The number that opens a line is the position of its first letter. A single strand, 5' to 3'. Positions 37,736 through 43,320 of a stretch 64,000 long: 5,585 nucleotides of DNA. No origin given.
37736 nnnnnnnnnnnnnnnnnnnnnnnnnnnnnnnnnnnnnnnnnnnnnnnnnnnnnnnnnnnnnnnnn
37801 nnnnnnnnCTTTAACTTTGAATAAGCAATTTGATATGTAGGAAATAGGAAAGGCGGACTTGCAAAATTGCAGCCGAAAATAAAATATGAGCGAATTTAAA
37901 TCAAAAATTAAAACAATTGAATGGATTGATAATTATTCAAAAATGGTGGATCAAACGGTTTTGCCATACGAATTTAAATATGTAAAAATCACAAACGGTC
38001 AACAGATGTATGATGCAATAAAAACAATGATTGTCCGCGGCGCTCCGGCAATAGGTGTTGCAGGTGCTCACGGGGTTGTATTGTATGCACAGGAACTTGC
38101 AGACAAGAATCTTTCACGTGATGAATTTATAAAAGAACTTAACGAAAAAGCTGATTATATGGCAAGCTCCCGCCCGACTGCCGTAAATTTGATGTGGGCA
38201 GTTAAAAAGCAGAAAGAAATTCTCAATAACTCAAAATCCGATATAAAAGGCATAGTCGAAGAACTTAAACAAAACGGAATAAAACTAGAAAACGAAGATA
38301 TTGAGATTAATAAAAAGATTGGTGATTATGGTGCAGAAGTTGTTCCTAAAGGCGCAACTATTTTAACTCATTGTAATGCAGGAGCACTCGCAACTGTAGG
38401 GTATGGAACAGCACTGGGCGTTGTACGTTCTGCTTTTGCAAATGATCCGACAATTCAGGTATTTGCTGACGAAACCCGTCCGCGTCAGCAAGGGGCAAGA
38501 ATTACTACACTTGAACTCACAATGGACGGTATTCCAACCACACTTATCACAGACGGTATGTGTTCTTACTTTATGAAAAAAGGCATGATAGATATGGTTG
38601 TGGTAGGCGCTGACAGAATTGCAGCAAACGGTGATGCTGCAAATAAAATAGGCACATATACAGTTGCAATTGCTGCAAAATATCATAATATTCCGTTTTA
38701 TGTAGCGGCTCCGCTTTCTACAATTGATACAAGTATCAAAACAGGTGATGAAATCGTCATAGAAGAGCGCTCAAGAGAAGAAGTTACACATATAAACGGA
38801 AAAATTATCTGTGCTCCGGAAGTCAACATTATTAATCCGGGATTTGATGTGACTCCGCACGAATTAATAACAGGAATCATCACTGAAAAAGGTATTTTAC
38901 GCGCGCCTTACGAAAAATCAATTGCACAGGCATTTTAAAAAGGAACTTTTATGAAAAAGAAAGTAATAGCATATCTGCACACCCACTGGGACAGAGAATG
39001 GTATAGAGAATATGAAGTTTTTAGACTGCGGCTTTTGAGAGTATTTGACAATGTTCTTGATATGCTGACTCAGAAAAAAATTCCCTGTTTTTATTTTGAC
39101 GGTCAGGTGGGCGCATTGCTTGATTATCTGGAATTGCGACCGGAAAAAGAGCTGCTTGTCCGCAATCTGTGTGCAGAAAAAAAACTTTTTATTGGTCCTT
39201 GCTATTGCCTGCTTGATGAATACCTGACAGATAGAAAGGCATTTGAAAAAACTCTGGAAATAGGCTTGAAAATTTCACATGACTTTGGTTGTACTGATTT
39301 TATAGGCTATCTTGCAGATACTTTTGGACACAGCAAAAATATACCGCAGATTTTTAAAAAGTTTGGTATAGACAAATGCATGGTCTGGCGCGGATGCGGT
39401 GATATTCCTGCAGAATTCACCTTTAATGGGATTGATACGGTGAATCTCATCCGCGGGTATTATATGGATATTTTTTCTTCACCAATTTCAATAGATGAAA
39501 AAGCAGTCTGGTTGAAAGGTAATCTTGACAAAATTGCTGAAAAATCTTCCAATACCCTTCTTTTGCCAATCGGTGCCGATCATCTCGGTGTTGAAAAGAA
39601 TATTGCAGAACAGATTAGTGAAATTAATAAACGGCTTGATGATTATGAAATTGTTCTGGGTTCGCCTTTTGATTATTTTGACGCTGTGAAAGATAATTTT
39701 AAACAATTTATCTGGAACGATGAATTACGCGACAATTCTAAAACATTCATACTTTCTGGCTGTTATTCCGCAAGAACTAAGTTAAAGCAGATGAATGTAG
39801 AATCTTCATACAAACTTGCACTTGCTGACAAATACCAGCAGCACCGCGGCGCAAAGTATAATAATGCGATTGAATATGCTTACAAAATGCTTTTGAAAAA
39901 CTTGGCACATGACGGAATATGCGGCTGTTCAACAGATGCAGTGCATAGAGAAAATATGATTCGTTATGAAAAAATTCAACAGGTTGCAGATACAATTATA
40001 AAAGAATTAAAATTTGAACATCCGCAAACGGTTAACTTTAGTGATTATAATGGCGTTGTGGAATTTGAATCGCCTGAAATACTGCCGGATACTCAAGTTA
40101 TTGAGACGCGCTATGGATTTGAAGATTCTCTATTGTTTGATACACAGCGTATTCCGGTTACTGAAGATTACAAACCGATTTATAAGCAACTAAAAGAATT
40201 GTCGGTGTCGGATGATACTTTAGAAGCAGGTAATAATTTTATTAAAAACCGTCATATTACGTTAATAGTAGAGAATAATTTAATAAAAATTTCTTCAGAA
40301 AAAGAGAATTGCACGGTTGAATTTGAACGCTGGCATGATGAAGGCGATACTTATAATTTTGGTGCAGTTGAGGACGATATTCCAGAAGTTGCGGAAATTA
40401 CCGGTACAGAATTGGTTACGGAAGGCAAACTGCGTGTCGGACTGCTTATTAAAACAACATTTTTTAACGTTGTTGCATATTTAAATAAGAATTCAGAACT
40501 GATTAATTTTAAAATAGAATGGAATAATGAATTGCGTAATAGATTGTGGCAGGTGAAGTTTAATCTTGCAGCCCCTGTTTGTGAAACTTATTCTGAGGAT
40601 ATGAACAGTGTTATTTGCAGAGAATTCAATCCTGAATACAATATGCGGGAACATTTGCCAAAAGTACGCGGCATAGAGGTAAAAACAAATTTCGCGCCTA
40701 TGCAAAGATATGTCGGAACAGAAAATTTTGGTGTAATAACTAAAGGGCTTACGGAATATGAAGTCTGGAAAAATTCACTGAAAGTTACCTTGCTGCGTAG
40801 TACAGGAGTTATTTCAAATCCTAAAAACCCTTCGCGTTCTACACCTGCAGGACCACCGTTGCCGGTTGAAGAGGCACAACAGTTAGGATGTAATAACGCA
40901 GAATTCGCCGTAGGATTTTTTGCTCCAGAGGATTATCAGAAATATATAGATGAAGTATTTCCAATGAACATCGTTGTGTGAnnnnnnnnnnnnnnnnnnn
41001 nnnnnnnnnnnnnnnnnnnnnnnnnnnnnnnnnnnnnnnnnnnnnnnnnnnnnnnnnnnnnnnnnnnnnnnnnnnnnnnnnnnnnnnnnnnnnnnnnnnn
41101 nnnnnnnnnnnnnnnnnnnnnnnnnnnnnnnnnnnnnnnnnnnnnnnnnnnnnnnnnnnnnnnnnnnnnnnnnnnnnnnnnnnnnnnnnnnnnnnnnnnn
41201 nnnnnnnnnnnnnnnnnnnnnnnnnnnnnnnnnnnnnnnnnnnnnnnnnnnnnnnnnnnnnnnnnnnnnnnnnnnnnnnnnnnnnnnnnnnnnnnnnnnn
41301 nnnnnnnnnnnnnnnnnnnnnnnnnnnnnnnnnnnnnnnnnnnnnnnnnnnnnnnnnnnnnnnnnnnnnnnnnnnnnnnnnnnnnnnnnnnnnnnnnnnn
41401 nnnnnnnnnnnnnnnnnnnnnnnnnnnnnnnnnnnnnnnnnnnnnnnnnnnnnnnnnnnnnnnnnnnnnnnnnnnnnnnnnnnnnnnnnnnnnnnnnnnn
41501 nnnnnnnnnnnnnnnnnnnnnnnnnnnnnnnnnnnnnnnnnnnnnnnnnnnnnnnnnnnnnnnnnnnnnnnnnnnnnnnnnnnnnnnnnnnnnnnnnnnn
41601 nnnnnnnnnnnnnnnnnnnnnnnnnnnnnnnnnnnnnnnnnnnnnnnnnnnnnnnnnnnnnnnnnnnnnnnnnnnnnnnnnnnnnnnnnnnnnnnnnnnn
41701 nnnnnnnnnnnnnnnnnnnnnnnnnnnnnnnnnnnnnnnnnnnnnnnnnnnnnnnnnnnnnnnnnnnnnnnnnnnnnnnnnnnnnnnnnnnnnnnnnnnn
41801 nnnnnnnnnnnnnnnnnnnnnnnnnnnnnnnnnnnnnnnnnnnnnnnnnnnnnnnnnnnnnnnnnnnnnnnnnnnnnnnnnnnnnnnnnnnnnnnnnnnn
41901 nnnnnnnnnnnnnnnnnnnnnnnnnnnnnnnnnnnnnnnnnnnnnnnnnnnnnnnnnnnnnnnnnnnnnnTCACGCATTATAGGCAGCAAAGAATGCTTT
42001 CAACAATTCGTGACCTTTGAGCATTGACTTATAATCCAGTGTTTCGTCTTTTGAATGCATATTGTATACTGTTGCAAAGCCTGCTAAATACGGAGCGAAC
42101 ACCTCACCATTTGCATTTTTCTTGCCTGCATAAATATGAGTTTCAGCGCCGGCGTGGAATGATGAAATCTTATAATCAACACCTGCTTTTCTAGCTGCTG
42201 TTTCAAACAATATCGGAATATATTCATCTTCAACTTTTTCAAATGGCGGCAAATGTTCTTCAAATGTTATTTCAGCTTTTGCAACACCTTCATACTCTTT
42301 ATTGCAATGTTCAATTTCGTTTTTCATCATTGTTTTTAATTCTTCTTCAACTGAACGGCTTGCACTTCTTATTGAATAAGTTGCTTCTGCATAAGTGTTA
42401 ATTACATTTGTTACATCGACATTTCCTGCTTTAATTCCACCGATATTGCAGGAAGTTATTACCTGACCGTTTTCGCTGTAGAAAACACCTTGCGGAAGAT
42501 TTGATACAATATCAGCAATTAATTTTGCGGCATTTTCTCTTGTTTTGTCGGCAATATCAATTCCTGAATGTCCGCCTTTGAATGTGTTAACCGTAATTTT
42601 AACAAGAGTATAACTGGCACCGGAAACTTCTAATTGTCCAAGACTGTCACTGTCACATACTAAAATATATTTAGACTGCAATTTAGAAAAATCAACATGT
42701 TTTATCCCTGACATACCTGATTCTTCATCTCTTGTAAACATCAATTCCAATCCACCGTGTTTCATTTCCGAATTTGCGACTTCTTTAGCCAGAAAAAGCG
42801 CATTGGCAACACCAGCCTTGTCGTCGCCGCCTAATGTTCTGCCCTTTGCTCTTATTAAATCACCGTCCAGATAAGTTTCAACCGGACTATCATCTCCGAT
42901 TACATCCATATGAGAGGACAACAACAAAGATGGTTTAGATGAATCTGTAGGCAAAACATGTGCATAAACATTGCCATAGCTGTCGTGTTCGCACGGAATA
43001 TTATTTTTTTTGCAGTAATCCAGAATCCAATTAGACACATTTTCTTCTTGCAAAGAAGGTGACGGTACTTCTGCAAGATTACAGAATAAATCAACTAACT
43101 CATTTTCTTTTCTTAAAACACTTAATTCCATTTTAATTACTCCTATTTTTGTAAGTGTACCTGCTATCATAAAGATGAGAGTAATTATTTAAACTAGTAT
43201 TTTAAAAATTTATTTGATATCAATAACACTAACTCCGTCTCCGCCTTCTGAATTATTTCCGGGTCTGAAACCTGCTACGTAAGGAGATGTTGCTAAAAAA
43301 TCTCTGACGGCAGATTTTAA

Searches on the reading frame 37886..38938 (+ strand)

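Call 105: search_protein_families(library=pfam, proteins=[window:37886-38938:+], max_evalue=0.00001)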
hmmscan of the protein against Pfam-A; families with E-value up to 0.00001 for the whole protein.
window:37886-38938:+ (350 aa): 1 family
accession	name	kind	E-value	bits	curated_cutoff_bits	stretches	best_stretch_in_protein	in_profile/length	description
PF01008.23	IF-2B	-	1.8e-87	293.6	22.4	1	50-338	2-278/280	Initiation factor 2 subunit family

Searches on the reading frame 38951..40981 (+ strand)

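Call 105: search_protein_families(library=pfam, proteins=[window:38951-40981:+], max_evalue=0.00001)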
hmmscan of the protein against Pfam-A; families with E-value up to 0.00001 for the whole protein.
window:38951-40981:+ (676 aa): 2 families
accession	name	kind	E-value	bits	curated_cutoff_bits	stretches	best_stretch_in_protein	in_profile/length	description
PF01074.27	Glyco_hydro_38N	-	4.2e-22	79.3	25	1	5-250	2-258/270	Glycosyl hydrolases family 38 N-terminal domain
PF09261.16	Alpha-mann_mid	-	6.5e-09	36.2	31.1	1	269-351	4-90/96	Alpha mannosidase middle domain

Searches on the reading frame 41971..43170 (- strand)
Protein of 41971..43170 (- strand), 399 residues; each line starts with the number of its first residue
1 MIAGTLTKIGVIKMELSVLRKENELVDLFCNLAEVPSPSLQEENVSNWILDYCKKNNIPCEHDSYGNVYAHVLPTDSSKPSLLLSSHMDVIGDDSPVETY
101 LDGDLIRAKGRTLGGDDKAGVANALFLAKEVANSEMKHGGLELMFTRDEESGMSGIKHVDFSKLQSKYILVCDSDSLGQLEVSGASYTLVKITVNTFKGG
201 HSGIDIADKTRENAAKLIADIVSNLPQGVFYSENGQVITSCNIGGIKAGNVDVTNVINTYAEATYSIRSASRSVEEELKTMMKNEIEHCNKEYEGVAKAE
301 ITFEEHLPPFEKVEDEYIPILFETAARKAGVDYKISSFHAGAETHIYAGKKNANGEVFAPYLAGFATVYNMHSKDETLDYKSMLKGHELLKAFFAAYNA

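Call 105: search_protein_families(library=pfam, proteins=[window:41971-43170:-], max_evalue=0.00001)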
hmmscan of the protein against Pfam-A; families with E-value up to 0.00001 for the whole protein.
window:41971-43170:- (399 aa): 3 families
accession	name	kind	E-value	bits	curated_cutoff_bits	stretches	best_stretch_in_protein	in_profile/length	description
PF01546.33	Peptidase_M20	-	1.2e-11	45.3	24.6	1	83-394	1-204/206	Peptidase family M20/M25/M40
PF07687.19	M20_dimer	-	1.7e-07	31.6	21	1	210-293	25-106/107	Peptidase dimerisation domain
PF05343.19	Peptidase_M42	-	2.2e-06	27.4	23.2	0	116-174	134-190/292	M42 glutamyl aminopeptidase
